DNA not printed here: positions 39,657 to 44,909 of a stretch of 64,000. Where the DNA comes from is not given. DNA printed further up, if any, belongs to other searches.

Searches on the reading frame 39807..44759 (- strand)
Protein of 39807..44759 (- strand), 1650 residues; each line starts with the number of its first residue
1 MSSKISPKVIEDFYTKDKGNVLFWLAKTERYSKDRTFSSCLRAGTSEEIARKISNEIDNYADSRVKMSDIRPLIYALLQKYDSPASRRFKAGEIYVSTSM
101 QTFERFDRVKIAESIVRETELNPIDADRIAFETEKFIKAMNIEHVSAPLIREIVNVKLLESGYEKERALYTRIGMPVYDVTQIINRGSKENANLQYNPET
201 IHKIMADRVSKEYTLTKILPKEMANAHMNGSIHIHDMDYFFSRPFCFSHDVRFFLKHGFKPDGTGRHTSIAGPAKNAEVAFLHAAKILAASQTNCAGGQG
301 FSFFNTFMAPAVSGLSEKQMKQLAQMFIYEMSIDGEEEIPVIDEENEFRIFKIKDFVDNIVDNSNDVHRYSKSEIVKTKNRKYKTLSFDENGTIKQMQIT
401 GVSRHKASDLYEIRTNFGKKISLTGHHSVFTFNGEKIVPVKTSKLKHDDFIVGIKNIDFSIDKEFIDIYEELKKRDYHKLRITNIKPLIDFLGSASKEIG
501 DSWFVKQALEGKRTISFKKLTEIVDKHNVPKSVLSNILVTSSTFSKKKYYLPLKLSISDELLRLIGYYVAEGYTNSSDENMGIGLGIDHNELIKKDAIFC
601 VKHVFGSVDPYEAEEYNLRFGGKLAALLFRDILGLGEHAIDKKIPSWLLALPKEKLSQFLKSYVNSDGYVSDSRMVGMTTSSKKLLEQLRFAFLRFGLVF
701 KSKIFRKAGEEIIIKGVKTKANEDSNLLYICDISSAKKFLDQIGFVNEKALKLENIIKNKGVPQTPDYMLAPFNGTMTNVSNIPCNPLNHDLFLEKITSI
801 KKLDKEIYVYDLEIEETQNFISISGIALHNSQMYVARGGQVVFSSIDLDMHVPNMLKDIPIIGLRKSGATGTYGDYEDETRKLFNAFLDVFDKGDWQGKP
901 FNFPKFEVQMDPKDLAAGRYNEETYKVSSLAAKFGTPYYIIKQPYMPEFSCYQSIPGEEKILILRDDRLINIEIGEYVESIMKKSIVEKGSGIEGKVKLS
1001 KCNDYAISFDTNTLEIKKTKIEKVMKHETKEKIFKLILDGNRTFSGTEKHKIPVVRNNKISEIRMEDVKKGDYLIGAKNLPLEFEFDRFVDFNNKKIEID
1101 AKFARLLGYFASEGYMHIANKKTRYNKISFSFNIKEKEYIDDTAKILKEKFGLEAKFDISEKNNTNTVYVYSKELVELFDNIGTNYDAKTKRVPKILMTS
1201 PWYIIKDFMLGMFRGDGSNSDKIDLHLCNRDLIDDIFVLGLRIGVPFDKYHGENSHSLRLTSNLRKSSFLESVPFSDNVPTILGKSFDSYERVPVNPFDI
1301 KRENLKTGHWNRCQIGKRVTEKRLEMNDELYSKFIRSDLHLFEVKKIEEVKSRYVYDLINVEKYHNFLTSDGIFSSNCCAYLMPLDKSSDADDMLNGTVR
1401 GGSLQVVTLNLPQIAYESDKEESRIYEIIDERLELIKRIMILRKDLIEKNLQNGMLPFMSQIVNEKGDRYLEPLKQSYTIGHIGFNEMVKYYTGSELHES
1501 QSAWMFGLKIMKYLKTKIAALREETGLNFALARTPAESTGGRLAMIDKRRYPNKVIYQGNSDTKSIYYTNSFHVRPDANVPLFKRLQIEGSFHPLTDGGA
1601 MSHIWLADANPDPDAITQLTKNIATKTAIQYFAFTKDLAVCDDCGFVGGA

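Call 33: search_protein_families(library=pfam, proteins=[window:39807-44759:-], max_evalue=0.00001)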
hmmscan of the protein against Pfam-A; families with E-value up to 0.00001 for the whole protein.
window:39807-44759:- (1650 aa): 4 families
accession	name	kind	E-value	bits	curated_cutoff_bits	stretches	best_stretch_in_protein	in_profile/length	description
PF13597.11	NRDD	-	6.9e-130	434.8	26.2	3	1349-1647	230-517/562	Anaerobic ribonucleoside-triphosphate reductase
PF14890.11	Intein_splicing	-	1.7e-42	145.3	35.8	2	369-830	9-155/155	Intein splicing domain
PF14528.11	LAGLIDADG_3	-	2.3e-19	69.8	22.5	2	657-744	4-82/82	LAGLIDADG-like domain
PF03477.21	ATP-cone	-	2.4e-07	31.6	25.8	0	95-165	2-74/88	ATP cone domain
